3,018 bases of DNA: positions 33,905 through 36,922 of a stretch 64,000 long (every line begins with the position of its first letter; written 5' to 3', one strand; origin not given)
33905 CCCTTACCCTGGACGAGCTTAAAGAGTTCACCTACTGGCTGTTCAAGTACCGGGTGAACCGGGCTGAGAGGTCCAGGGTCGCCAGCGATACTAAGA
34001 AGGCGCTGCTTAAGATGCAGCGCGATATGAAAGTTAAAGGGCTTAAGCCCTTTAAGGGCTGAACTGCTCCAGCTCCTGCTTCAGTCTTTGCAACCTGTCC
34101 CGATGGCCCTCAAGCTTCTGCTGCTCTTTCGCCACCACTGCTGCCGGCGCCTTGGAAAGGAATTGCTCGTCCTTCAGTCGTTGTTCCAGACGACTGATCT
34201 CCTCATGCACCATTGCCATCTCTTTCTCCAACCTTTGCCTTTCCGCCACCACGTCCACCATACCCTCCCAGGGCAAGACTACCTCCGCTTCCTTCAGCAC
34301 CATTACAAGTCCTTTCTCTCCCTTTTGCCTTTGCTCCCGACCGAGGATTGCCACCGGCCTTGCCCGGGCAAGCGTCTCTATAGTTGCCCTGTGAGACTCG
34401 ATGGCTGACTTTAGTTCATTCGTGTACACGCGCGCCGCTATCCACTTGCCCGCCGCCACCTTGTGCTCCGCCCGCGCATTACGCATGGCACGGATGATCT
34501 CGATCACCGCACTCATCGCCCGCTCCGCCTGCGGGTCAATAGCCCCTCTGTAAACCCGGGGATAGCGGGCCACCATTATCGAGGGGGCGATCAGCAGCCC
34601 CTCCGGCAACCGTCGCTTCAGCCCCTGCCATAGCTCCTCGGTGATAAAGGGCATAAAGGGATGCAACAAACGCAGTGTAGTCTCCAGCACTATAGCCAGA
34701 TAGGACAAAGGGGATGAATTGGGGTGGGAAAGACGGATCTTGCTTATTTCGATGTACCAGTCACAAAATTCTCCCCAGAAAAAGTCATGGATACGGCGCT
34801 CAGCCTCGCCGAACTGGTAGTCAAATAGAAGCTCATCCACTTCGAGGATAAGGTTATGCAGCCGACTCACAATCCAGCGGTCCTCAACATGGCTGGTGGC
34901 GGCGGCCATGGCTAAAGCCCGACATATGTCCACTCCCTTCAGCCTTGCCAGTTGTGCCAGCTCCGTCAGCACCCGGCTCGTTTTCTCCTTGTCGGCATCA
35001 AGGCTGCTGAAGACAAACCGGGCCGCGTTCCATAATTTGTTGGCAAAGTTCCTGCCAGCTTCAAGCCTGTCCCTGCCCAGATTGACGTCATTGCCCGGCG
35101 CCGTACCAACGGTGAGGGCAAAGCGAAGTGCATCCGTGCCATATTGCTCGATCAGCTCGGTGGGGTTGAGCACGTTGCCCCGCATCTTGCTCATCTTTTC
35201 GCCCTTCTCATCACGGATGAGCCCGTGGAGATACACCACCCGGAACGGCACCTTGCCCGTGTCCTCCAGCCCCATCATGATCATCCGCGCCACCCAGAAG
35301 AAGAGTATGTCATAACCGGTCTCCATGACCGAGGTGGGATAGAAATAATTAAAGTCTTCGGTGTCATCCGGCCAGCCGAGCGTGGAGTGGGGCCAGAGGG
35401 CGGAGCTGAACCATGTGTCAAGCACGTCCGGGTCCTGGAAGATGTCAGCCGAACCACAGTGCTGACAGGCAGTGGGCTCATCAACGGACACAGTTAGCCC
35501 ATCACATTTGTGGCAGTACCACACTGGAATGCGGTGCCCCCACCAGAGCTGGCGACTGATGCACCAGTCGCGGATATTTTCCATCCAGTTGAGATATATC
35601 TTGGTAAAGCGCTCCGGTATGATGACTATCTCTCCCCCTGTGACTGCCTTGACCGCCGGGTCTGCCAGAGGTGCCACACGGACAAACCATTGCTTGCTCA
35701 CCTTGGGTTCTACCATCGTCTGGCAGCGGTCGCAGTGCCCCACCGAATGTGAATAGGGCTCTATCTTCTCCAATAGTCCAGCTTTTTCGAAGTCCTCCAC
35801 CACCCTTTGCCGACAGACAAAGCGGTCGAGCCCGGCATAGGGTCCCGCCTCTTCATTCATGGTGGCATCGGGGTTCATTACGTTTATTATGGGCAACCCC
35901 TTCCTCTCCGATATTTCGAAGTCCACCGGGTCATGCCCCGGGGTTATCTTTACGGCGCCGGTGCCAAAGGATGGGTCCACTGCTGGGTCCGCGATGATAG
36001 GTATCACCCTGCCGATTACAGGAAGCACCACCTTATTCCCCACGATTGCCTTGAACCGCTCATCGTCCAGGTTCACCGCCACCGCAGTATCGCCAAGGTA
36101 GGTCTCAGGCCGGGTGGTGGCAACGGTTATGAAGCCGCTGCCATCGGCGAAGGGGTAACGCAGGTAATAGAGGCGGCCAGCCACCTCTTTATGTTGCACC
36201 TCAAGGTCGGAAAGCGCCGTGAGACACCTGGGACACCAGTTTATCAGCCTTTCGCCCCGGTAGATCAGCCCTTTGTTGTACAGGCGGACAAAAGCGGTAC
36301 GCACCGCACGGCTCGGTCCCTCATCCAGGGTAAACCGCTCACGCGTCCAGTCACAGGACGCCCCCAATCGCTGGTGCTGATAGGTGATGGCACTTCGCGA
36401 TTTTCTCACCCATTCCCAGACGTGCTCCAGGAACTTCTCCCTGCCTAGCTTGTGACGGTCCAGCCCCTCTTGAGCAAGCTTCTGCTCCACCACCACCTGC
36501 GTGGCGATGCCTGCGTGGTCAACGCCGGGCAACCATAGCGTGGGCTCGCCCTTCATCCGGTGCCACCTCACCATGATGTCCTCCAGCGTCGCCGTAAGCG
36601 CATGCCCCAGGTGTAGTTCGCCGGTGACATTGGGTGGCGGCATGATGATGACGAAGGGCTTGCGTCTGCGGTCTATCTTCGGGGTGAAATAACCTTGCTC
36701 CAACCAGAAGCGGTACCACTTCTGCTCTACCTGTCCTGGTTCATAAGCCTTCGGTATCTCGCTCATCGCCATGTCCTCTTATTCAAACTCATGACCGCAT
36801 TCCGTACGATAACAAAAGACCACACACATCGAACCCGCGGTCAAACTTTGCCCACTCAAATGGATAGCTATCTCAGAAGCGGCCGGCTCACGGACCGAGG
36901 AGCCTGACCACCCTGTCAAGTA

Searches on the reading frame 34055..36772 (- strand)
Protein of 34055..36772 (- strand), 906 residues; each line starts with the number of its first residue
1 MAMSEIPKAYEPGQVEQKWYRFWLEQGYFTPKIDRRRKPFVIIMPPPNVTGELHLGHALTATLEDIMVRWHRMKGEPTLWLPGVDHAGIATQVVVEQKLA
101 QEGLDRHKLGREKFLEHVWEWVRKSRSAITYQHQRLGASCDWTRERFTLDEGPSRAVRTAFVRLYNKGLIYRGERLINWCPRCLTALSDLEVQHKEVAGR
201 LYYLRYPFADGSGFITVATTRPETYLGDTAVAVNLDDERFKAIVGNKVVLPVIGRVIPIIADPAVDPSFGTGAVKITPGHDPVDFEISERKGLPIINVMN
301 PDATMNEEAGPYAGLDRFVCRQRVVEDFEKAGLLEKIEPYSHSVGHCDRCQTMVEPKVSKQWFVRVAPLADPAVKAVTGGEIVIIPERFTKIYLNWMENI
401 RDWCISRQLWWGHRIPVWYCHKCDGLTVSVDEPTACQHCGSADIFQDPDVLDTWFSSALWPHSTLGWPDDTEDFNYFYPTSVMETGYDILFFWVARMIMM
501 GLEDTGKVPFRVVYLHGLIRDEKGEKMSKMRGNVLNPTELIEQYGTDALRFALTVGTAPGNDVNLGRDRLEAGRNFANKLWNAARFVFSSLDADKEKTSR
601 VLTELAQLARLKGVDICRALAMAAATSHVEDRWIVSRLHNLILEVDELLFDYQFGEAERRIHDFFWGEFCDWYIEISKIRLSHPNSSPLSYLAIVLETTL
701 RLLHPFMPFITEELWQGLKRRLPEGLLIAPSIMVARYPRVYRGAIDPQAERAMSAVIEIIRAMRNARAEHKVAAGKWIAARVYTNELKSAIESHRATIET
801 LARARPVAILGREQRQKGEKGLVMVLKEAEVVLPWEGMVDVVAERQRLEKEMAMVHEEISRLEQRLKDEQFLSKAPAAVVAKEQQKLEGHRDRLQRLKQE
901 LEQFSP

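Call 63: search_protein_families(library=pfam, proteins=[window:34055-36772:-], max_evalue=0.00001)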
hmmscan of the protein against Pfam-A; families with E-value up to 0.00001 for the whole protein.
window:34055-36772:- (906 aa): 5 families
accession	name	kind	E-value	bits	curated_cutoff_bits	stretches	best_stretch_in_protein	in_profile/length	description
PF00133.28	tRNA-synt_1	-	1.7e-142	475.5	22.7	1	18-565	1-413/414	tRNA synthetases class I (I, L, M and V)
PF08264.19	Anticodon_1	-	5.6e-38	130.6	25.1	1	631-776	1-142/148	Anticodon-binding domain of tRNA ligase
PF09334.17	tRNA-synt_1g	-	1.1e-22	80.8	20.1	1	45-193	6-136/391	tRNA synthetases class I (M)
PF10458.14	Val_tRNA-synt_C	-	5.2e-14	52.7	25.9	1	840-903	1-64/66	Valyl tRNA synthetase tRNA binding arm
PF13603.12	tRNA-synt_1_2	-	2.6e-07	30.8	25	1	244-305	85-146/185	Leucyl-tRNA synthetase, editing domain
